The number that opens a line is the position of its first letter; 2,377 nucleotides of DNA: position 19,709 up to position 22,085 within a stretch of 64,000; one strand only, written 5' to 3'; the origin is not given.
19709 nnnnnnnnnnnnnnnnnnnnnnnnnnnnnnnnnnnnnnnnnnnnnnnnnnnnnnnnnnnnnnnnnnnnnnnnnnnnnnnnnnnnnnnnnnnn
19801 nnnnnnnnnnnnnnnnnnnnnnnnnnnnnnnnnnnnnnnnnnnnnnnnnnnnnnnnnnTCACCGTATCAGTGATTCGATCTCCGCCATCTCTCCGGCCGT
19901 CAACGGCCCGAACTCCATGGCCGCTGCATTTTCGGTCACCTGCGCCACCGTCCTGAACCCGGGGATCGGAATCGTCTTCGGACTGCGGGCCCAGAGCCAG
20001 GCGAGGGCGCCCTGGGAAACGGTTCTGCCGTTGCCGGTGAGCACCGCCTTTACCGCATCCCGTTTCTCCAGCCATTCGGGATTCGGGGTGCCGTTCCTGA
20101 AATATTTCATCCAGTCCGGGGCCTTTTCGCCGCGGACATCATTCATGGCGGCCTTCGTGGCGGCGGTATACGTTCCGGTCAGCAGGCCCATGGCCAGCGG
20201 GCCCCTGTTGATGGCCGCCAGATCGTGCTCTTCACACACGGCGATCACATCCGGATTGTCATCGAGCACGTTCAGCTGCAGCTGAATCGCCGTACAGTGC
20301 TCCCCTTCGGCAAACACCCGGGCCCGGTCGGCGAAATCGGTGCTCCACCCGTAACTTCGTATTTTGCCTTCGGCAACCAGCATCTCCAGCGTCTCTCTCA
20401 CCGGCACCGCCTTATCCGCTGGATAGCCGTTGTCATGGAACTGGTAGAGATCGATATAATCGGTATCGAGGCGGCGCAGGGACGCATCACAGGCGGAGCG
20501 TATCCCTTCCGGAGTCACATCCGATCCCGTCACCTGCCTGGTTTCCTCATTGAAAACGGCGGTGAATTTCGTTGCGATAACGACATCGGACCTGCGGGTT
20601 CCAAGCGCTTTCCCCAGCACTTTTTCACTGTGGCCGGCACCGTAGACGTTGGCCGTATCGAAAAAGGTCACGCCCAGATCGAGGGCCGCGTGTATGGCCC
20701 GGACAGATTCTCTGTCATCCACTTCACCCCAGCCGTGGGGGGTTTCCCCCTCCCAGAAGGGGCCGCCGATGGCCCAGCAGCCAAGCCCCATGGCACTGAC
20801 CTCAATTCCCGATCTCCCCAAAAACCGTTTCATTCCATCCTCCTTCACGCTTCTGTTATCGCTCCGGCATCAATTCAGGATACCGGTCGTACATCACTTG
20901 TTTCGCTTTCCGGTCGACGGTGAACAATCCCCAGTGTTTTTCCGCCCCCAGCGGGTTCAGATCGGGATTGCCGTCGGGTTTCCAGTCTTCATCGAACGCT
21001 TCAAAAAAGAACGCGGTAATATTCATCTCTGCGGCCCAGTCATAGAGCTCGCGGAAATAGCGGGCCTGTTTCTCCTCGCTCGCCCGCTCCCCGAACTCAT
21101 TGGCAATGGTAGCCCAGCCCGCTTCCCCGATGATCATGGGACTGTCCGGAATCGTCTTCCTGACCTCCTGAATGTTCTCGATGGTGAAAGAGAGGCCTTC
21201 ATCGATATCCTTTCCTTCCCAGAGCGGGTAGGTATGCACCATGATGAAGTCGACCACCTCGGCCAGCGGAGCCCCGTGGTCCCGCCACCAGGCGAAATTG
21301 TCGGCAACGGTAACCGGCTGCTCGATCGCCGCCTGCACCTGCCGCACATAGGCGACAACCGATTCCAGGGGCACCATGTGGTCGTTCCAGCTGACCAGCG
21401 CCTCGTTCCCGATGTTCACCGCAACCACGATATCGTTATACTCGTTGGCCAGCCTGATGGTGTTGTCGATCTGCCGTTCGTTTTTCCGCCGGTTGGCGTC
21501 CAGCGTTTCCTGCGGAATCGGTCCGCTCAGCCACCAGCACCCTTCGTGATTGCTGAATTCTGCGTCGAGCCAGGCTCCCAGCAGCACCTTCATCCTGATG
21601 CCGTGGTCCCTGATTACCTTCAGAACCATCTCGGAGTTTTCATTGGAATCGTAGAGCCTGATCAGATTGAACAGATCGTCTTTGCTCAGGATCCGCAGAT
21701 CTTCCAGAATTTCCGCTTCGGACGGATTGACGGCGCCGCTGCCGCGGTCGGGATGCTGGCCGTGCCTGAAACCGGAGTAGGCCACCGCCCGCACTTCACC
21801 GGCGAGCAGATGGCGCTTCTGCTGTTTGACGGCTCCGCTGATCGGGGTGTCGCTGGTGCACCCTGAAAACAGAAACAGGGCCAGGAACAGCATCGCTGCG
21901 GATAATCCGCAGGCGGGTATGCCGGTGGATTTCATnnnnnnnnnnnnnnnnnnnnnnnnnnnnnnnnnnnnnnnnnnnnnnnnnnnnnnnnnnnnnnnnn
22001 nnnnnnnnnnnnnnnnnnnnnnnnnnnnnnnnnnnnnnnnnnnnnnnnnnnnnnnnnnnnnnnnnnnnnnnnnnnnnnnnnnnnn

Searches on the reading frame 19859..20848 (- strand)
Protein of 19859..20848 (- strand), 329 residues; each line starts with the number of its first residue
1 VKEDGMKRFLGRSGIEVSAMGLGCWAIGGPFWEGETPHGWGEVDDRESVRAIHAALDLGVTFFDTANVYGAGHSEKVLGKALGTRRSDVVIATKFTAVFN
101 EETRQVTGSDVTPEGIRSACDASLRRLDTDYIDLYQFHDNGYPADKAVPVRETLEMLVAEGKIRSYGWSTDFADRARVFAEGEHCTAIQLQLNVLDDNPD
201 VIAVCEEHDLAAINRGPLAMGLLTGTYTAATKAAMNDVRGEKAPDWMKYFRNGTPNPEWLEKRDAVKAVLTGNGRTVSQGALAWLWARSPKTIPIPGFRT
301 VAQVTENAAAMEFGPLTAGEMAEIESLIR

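Call 12: search_protein_families(library=pfam, proteins=[window:19859-20848:-], max_evalue=0.001)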
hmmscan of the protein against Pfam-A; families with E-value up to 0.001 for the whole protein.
window:19859-20848:- (329 aa): 1 family
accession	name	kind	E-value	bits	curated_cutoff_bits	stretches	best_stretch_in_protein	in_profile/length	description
PF00248.27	Aldo_ket_red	-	1.8e-62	211.5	24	1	20-328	2-290/291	Aldo/keto reductase family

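Call 61: search_protein_families(library=ncbifam, proteins=[window:19859-20848:-], max_evalue=0.00001)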
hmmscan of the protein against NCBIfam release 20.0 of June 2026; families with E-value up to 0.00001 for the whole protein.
window:19859-20848:- (329 aa): 7 families
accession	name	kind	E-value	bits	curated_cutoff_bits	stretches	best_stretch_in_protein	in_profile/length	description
NF049922.1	MethglyxlRedYdjG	equivalog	1.3e-39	136.1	550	1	10-313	6-307/326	NADH-dependent methylglyoxal reductase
NF007695.0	PRK10376.1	subfamily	3e-18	65.9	280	1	17-172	17-168/290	oxidoreductase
TIGR01293.1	Kv_beta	subfamily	5.6e-18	65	365.4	1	8-153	4-133/319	voltage-dependent potassium channel subunit beta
NF007388.0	PRK09912.1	subfamily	5.9e-17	61.6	448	1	7-326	15-330/346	L-glyceraldehyde 3-phosphate reductase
NF008598.0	PRK11565.1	equivalog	4.4e-10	39.1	425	1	42-220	24-191/275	2,5-didehydrogluconate reductase DkgA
NF007912.0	PRK10625.1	equivalog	4.1e-09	36.3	415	1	12-139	8-133/346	NADP(H)-dependent aldo-keto reductase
NF008377.0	PRK11172.1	equivalog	1.3e-07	31.1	327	1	45-221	15-184/267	2,5-didehydrogluconate reductase DkgB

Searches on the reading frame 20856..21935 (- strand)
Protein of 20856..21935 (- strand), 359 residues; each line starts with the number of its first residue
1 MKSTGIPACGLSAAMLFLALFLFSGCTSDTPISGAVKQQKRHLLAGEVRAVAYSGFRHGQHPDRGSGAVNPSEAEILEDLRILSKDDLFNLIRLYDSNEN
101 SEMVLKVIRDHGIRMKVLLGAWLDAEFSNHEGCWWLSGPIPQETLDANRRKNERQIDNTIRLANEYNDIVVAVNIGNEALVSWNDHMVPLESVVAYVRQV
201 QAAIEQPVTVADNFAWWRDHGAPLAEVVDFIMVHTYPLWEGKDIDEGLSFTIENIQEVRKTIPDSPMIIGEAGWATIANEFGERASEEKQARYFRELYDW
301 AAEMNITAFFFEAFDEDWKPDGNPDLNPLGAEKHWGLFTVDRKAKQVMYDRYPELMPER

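Call 12: search_protein_families(library=pfam, proteins=[window:20856-21935:-], max_evalue=0.001)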
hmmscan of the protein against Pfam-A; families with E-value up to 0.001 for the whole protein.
window:20856-21935:- (359 aa): 1 family
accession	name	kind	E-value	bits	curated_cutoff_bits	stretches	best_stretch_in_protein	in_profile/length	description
PF00332.24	Glyco_hydro_17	-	4.2e-07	30.3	28.2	1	265-345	224-301/306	Glycosyl hydrolases family 17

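Call 61: search_protein_families(library=ncbifam, proteins=[window:20856-21935:-], max_evalue=0.00001)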
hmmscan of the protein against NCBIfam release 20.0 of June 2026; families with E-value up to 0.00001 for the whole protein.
window:20856-21935:- (359 aa): 0 families
